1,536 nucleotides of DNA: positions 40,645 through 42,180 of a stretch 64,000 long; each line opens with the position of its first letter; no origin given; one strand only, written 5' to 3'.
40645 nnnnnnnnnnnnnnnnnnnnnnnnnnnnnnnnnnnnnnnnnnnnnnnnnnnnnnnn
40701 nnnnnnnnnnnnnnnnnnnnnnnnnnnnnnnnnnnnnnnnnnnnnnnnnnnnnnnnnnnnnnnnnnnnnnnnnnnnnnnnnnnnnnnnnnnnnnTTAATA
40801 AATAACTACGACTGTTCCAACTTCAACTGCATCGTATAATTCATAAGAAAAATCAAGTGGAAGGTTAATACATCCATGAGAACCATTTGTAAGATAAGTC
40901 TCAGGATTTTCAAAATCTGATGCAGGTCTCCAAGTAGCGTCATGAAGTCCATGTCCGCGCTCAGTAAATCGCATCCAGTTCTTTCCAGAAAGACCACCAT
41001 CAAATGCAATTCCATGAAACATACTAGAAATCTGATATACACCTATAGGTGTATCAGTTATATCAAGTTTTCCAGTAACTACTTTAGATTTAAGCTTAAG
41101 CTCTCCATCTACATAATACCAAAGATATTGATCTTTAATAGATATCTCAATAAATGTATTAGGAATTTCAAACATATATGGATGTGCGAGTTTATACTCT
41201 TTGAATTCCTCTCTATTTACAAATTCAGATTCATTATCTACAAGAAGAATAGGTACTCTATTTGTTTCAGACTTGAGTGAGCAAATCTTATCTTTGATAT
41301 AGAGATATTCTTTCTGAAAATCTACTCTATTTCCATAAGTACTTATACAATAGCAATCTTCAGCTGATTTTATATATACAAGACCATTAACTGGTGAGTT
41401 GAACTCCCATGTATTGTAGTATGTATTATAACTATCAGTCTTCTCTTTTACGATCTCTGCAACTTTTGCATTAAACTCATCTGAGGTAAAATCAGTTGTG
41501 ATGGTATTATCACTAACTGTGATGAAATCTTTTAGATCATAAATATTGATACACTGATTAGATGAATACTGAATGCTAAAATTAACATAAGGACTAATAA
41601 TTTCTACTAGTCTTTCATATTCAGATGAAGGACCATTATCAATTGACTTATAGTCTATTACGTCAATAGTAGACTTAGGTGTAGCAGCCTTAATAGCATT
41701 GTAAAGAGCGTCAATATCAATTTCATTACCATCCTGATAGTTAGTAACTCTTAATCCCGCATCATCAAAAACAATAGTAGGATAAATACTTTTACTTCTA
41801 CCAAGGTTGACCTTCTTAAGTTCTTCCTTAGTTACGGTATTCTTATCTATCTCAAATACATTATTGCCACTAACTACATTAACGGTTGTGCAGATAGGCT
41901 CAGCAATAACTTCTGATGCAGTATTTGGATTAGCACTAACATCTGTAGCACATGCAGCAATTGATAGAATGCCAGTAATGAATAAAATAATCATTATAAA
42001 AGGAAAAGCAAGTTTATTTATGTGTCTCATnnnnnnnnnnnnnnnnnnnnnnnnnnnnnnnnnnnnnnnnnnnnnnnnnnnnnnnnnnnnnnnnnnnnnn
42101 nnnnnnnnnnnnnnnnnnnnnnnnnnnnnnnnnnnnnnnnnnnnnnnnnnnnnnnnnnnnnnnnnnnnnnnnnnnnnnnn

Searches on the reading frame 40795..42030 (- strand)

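Call 9: search_protein_families(library=phrogs, proteins=[window:40795-42030:-], max_evalue=0.001)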
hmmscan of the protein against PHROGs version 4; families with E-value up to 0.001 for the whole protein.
window:40795-42030:- (411 aa): 0 families

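Call 78: search_protein_families(library=pfam, proteins=[window:40795-42030:-], max_evalue=0.01)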
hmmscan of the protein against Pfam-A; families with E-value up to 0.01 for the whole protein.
window:40795-42030:- (411 aa): 1 family
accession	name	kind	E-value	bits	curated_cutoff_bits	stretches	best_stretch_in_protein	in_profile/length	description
PF03734.19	YkuD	-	2.4e-17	64.3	23.4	1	292-410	2-146/146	L,D-transpeptidase catalytic domain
